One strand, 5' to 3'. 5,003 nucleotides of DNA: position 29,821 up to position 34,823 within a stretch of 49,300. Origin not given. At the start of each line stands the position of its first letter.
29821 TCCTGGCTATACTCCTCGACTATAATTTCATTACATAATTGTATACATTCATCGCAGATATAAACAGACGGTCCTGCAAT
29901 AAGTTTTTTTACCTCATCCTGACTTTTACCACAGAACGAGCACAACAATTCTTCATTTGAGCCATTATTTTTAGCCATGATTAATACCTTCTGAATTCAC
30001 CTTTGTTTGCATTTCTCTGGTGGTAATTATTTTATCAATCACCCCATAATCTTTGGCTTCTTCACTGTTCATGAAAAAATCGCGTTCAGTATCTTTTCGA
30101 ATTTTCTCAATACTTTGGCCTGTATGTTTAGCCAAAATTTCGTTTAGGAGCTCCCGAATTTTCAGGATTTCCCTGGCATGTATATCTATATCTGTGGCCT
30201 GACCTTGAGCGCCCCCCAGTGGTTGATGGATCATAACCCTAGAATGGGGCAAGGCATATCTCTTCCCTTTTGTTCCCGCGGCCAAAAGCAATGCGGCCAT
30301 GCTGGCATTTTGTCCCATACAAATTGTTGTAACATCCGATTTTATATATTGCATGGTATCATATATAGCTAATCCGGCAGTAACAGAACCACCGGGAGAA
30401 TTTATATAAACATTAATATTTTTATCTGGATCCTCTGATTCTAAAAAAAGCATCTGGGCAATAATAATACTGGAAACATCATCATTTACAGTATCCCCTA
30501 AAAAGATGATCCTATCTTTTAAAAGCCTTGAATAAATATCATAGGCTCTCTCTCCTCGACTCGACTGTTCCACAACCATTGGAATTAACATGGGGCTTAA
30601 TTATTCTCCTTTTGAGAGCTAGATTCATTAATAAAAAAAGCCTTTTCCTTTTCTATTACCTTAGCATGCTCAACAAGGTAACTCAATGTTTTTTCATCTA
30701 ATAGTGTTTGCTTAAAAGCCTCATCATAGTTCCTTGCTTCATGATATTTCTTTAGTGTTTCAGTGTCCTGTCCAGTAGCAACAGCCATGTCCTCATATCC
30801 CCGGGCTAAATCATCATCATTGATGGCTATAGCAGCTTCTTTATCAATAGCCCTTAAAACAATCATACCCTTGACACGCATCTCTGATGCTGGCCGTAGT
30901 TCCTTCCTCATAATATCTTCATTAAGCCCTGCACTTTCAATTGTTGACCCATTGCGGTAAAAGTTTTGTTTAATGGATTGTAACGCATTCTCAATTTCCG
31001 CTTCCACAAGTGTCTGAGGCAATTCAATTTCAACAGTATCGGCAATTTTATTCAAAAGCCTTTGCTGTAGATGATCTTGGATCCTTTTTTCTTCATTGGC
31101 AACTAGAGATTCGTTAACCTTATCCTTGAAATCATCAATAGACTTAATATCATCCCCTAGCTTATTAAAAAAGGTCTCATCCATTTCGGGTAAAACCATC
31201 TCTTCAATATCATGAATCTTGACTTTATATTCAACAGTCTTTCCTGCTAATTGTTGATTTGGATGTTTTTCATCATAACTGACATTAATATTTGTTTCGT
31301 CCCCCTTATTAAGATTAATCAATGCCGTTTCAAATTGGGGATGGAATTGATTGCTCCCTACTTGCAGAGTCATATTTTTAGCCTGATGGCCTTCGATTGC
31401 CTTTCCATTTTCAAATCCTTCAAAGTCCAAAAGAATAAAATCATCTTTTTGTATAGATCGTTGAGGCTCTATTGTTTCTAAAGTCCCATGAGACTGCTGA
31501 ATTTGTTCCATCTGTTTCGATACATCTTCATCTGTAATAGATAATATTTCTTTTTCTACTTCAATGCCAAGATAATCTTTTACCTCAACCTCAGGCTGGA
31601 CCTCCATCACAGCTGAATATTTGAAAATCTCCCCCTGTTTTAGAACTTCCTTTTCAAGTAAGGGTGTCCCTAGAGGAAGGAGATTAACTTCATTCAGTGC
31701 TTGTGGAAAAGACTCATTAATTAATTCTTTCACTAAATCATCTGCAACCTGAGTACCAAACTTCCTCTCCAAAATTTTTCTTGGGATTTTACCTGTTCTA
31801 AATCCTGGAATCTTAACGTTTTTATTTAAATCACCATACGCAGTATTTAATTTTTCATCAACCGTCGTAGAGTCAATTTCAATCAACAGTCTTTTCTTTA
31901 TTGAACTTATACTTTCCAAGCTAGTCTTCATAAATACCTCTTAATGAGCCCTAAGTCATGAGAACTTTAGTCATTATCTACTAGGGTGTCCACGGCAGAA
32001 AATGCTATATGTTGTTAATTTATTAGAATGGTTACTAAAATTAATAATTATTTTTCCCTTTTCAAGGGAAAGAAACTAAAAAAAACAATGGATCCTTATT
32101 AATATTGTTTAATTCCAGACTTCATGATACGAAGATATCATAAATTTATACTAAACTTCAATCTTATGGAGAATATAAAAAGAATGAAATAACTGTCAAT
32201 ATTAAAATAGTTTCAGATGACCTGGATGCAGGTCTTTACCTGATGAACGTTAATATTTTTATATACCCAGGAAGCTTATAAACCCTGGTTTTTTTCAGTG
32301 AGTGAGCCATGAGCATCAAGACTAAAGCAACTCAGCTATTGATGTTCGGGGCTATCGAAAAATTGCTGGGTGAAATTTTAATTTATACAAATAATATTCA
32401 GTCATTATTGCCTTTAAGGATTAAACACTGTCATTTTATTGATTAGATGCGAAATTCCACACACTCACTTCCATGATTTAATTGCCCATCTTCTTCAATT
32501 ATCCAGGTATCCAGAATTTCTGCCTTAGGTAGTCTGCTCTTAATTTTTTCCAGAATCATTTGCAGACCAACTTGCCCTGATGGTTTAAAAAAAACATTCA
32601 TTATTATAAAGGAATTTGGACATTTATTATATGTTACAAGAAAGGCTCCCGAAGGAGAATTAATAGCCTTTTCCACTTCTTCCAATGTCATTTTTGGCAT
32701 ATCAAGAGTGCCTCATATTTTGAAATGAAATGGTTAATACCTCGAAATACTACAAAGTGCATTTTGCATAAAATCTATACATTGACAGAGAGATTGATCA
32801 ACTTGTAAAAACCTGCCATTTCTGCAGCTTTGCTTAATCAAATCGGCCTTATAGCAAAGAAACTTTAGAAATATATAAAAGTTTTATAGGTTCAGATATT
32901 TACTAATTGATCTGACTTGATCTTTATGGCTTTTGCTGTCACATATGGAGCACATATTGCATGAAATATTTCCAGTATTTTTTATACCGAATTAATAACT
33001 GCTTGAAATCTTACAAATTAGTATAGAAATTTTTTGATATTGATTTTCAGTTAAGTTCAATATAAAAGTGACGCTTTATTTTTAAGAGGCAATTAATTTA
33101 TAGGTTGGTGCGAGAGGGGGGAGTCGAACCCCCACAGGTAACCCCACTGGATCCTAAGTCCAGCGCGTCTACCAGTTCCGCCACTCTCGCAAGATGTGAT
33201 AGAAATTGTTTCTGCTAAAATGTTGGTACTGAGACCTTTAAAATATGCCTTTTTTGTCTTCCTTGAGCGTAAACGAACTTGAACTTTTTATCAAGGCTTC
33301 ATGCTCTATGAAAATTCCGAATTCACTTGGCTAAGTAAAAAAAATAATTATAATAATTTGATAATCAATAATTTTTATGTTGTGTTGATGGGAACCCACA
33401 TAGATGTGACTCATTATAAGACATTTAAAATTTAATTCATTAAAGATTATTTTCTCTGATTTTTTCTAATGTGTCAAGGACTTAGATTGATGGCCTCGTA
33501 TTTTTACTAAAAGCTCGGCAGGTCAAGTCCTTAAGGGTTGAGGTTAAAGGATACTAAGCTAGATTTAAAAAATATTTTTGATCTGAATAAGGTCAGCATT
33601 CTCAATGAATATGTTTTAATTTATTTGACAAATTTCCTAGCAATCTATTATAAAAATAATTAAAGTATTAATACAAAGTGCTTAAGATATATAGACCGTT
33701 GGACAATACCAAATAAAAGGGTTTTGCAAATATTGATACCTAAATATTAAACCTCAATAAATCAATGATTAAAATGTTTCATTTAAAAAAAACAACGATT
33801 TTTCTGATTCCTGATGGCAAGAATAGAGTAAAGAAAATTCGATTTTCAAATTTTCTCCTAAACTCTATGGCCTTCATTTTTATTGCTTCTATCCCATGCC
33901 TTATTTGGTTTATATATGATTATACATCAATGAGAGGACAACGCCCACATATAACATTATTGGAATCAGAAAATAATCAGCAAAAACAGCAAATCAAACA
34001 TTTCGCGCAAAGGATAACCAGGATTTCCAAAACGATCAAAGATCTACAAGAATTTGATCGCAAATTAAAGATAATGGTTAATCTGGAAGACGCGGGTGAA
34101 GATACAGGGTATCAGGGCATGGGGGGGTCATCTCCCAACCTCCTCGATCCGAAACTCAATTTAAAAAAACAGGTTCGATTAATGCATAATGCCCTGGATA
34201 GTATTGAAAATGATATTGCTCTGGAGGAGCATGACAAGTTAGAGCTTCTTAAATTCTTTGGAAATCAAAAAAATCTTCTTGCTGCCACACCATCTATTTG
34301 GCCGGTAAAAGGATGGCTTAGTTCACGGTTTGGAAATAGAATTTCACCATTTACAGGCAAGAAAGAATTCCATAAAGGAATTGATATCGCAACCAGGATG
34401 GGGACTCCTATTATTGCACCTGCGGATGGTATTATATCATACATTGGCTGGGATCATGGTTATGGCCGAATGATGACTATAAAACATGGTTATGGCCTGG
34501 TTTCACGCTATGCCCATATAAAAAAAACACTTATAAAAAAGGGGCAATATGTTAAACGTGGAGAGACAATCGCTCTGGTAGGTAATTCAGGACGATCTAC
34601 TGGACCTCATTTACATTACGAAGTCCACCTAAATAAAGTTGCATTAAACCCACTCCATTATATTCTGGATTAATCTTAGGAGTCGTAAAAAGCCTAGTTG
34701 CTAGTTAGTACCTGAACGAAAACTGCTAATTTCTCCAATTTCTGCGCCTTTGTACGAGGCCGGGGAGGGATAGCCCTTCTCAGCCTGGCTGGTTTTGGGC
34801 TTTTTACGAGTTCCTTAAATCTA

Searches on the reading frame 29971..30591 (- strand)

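Call 45: search_protein_families(library=pfam, max_evalue=0.00001, proteins=[window:29971-30591:-])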
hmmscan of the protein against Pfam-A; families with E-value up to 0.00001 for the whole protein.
window:29971-30591:- (206 aa): 1 family
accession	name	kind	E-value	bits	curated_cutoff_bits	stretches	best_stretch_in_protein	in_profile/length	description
PF00574.28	CLP_protease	-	1.1e-88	296.3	20.2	1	12-191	2-181/182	Clp protease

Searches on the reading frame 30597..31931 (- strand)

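Call 45: search_protein_families(library=pfam, max_evalue=0.00001, proteins=[window:30597-31931:-])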
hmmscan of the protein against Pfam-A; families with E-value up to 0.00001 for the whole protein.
window:30597-31931:- (444 aa): 3 families
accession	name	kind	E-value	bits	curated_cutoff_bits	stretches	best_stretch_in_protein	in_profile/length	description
PF05697.18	Trigger_N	-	6.5e-40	137.2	22.2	1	1-144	1-144/144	Bacterial trigger factor protein (TF)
PF05698.19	Trigger_C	-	5.7e-22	78.9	22.7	1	264-421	1-162/162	Bacterial trigger factor protein (TF) C-terminus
PF00254.34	FKBP_C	-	1.6e-09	38.4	21.1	1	158-239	3-93/94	FKBP-type peptidyl-prolyl cis-trans isomerase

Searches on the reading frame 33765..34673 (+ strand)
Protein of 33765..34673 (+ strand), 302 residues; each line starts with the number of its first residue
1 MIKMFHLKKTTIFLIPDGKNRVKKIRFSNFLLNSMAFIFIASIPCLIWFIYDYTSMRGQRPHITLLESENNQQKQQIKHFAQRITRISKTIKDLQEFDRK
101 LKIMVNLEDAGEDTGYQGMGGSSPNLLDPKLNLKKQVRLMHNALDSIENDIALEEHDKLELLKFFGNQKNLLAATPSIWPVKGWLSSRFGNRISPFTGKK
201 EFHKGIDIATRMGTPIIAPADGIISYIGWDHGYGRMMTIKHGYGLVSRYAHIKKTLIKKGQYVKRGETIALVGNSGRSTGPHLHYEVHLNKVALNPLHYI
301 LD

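Call 45: search_protein_families(library=pfam, max_evalue=0.00001, proteins=[window:33765-34673:+])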
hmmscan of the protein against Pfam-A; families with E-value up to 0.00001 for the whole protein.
window:33765-34673:+ (302 aa): 1 family
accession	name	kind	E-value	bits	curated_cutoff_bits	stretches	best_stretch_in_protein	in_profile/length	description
PF01551.29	Peptidase_M23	-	9.9e-35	119.1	28.7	1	202-296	2-96/96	Peptidase family M23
